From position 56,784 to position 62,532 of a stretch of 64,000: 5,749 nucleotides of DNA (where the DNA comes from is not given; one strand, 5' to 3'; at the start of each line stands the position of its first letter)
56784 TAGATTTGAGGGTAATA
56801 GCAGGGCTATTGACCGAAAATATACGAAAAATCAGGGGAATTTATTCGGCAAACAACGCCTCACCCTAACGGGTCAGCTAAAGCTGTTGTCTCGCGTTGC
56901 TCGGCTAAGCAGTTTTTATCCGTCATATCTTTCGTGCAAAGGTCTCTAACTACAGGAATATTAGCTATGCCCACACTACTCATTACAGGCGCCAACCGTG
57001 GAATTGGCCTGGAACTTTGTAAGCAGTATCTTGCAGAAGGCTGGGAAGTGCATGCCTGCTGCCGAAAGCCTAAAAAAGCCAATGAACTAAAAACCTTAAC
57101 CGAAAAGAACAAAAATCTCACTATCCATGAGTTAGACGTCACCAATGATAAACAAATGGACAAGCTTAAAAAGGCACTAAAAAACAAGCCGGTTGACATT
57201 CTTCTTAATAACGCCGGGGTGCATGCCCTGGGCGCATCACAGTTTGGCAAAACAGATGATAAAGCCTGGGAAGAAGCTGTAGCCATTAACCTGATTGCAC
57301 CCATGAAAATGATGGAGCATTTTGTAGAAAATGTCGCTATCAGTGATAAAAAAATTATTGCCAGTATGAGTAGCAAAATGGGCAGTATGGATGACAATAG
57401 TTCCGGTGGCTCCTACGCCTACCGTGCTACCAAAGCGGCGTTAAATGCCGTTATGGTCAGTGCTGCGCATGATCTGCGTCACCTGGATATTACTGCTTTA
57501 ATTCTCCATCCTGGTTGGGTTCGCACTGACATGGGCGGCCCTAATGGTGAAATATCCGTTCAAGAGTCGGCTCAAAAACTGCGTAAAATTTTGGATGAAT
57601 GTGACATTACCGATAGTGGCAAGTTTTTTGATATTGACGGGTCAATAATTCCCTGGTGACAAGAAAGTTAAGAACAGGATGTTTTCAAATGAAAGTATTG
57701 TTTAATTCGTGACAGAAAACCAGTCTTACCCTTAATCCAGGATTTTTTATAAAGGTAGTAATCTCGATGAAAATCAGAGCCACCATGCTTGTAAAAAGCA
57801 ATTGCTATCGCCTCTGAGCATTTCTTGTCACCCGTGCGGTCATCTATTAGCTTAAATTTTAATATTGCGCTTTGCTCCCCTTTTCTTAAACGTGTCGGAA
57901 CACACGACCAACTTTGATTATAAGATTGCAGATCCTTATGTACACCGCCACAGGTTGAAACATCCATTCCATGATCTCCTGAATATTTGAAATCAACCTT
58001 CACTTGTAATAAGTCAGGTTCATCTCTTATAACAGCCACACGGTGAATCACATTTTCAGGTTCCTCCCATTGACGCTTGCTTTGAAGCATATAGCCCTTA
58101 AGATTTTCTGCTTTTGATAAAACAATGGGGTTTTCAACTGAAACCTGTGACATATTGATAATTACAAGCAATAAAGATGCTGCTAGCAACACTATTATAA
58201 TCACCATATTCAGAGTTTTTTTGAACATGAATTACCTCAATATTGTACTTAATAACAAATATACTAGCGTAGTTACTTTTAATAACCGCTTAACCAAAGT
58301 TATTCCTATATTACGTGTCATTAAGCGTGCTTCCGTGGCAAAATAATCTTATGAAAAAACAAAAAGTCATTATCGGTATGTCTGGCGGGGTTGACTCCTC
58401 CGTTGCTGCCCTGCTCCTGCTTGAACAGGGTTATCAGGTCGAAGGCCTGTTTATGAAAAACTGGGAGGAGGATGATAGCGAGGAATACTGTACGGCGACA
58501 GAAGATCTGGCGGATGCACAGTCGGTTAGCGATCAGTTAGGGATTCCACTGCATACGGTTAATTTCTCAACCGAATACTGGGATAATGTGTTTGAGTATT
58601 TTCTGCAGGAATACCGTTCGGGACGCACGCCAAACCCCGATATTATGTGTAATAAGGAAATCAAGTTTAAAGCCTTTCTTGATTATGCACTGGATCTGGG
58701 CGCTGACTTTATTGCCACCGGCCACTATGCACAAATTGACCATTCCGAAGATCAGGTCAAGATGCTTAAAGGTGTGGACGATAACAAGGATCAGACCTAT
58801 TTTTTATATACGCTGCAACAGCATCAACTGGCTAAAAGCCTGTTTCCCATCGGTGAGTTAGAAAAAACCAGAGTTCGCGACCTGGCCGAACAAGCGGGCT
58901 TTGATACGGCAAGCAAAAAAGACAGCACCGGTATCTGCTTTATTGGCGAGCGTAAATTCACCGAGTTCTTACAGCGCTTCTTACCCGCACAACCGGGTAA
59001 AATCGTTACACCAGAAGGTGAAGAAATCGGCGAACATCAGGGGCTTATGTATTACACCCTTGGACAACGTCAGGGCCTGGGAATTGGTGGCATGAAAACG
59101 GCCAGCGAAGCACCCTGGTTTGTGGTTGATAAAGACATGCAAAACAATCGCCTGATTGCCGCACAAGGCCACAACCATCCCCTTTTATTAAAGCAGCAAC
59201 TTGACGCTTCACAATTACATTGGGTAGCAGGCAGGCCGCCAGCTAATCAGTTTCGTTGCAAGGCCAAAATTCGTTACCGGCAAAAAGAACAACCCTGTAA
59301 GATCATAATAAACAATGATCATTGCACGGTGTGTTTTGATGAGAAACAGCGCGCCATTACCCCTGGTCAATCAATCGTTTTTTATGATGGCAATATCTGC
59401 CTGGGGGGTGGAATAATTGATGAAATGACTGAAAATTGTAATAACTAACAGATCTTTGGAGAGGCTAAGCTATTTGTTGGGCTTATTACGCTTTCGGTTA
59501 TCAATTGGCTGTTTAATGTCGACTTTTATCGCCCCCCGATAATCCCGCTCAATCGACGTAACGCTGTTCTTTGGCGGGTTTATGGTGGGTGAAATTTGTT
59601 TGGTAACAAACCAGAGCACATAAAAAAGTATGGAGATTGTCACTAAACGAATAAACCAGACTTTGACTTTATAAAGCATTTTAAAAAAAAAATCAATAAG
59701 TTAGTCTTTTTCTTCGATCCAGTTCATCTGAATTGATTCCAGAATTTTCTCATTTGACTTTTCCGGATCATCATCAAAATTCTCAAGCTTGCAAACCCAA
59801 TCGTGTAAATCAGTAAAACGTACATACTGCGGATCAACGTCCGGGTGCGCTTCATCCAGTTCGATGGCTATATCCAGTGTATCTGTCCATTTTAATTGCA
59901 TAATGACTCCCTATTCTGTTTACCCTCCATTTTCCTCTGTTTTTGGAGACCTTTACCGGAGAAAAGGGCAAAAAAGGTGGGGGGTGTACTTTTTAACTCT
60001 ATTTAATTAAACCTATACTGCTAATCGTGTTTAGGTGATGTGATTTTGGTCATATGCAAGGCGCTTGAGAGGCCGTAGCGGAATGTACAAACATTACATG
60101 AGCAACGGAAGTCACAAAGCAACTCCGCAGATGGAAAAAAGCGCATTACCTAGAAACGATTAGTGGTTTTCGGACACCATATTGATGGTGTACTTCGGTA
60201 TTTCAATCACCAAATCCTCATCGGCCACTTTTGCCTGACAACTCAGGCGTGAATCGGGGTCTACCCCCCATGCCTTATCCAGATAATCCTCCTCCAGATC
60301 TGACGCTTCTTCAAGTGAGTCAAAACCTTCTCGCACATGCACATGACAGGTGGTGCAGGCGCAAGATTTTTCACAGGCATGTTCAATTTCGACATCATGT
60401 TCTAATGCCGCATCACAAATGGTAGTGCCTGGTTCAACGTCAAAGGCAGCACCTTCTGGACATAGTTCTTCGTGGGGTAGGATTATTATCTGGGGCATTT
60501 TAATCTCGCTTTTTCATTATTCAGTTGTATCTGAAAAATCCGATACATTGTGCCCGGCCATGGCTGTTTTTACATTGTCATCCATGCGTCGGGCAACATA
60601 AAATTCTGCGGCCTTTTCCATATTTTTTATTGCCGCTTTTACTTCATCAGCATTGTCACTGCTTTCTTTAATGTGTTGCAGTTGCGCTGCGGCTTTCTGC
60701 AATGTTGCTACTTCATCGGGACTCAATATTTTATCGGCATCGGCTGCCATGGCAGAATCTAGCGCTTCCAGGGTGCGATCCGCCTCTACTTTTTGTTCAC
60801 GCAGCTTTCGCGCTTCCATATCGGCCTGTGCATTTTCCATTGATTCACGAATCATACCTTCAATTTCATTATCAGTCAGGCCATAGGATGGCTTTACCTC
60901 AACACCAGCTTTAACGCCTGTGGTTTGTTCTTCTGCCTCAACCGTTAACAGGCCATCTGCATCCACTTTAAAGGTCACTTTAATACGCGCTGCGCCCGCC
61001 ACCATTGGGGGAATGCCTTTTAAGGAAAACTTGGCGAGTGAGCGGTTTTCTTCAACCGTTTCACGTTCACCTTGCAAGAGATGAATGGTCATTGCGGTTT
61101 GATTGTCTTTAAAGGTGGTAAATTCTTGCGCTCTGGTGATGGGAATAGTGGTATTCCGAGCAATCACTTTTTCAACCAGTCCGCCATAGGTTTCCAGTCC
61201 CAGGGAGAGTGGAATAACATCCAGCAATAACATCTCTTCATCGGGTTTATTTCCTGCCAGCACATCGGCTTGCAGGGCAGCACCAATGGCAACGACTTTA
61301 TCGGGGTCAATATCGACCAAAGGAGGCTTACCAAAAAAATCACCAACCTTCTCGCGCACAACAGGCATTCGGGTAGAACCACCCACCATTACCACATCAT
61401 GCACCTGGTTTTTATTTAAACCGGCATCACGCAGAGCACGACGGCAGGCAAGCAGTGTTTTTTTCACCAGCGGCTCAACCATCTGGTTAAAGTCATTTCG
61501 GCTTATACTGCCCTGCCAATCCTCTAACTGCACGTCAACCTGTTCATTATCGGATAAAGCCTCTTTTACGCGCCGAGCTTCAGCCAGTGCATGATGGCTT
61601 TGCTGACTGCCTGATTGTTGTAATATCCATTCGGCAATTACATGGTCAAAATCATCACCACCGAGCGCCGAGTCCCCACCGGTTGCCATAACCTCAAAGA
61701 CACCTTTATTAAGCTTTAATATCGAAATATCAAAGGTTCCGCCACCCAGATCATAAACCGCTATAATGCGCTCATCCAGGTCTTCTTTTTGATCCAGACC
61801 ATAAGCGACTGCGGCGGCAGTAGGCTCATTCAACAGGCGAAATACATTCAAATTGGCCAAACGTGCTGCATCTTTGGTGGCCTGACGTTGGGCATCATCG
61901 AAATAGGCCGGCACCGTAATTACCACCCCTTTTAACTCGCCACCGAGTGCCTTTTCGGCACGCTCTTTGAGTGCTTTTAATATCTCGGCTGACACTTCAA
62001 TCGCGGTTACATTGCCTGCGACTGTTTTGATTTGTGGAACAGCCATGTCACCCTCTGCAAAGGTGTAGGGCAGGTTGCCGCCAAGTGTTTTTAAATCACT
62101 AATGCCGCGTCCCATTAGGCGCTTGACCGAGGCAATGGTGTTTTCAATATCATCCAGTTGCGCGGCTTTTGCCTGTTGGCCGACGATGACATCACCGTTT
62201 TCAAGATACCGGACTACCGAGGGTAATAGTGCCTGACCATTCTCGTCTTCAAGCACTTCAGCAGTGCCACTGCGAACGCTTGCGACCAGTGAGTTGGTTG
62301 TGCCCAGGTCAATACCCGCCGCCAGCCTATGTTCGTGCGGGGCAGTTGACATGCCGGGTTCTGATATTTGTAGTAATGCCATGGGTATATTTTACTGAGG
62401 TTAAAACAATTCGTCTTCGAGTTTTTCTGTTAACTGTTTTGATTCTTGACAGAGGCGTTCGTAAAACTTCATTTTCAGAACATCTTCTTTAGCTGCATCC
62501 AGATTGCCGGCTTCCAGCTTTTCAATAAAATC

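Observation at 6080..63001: Dense family of ~35-bp C6-7-core repeats: 16 motif copies at 14 loci in 64 kb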

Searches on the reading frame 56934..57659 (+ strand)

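Call 62: search_protein_families(library=pfam, max_evalue=0.00001, proteins=[window:56934-57659:+])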
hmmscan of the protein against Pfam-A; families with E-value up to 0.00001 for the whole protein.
window:56934-57659:+ (241 aa): 5 families
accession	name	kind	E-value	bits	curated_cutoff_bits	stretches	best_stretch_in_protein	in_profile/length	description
PF00106.31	adh_short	-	1.9e-34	119.3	26.6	1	15-203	3-189/195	short chain dehydrogenase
PF13561.12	adh_short_C2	-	6.9e-26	91.7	27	1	19-205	1-185/236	Enoyl-(Acyl carrier protein) reductase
PF13460.12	NAD_binding_10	-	3.3e-10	40.6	27.2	1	19-212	1-159/184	NAD(P)H-binding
PF01370.27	Epimerase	-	2.3e-08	34.2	20.9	1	16-189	2-167/240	NAD dependent epimerase/dehydratase family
PF08659.16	KR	-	1.9e-07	31.7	22.6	1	14-174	2-160/180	KR domain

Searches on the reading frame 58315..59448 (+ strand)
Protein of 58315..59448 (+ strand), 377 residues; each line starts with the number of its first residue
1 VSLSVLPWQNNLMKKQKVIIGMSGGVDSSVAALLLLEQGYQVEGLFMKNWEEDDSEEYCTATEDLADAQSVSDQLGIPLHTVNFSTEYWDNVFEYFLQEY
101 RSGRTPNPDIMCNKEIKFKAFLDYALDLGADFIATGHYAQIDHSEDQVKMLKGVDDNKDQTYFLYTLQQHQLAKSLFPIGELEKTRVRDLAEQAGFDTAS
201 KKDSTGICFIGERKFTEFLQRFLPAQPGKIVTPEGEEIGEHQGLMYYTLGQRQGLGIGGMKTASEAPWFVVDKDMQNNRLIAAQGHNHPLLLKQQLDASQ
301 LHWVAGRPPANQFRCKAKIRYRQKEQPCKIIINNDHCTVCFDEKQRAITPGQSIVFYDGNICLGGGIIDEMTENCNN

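Call 62: search_protein_families(library=pfam, max_evalue=0.00001, proteins=[window:58315-59448:+])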
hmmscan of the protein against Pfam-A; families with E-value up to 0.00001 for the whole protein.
window:58315-59448:+ (377 aa): 5 families
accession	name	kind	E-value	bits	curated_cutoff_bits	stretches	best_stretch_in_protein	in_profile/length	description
PF03054.22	tRNA_Me_trans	-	4.4e-84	281.6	20.6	1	16-211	1-201/202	tRNA methyl transferase HUP domain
PF20258.4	tRNA_Me_trans_C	-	8.3e-26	90.6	20.6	1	294-368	2-77/77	Aminomethyltransferase beta-barrel domain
PF20259.3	tRNA_Me_trans_M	-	1.8e-22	79.1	27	1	217-282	2-64/66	tRNA methyl transferase PRC-barrel domain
PF02540.23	NAD_synthase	-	1.4e-08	34.7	21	1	14-85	17-82/242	NAD synthase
PF02568.20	ThiI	-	4.6e-06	26.8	20.5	1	16-85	4-73/197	Thiamine biosynthesis protein (ThiI)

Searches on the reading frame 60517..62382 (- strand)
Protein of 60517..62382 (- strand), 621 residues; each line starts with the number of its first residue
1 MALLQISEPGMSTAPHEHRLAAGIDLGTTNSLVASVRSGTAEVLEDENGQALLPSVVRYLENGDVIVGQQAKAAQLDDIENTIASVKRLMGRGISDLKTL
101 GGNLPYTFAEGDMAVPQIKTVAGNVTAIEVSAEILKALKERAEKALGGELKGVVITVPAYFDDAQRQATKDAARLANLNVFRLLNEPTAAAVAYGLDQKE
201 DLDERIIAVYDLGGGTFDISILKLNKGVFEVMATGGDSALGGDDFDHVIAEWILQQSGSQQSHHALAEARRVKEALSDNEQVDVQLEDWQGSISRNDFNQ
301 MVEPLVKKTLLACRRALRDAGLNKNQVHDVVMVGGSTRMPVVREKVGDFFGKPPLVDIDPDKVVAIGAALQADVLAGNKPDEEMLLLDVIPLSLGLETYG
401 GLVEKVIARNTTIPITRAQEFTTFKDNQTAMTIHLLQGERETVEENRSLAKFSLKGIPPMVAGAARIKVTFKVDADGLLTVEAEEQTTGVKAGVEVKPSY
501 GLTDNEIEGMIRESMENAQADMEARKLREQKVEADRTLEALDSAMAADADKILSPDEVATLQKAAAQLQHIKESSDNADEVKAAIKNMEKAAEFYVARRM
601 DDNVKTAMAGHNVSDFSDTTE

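Call 7: find_encoding_contigs(protein=window:60517-62382:-, flank=10000, max_places=10)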
Protein window:60517-62382:- (621 aa): 1 contig read that carries it; 1 place shown.
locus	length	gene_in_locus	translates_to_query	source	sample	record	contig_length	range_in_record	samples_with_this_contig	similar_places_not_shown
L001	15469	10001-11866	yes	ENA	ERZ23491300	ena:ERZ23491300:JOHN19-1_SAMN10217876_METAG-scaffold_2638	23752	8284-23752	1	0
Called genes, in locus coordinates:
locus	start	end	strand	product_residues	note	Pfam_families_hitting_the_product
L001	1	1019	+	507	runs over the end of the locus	-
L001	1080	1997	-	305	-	PF10672:Methyltrans_SAM, PF03602:Cons_hypoth95 (weak)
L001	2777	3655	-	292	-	PF00892:EamA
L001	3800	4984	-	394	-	PF00890:FAD_binding_2, PF01266:DAO (weak), PF03486:HI0933_like, PF07992:Pyr_redox_2 (faint), PF12831:FAD_oxidored (weak), PF13450:NAD_binding_8 (faint), PF13738:Pyr_redox_3, PF22780:HI0933_like_1st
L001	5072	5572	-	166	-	-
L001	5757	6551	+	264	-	PF00132:Hexapep (weak)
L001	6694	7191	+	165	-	PF02082:Rrf2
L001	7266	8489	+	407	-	PF00155:Aminotran_1_2, PF00266:Aminotran_5, PF01041:DegT_DnrJ_EryC1 (weak), PF01053:Cys_Met_Meta_PP (weak), PF01212:Beta_elim_lyase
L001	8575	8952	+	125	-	PF01592:NifU_N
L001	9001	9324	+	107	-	PF01521:Fe-S_biosyn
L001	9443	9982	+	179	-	PF00226:DnaJ (weak), PF07743:HSCB_C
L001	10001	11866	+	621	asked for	PF00012:HSP70, PF06723:MreB_Mbl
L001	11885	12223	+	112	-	PF00111:Fer2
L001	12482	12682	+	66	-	PF04384:Fe-S_assembly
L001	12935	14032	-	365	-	PF02540:NAD_synthase (weak), PF02568:ThiI (weak), PF03054:tRNA_Me_trans, PF20259:tRNA_Me_trans_M, PF20258:tRNA_Me_trans_C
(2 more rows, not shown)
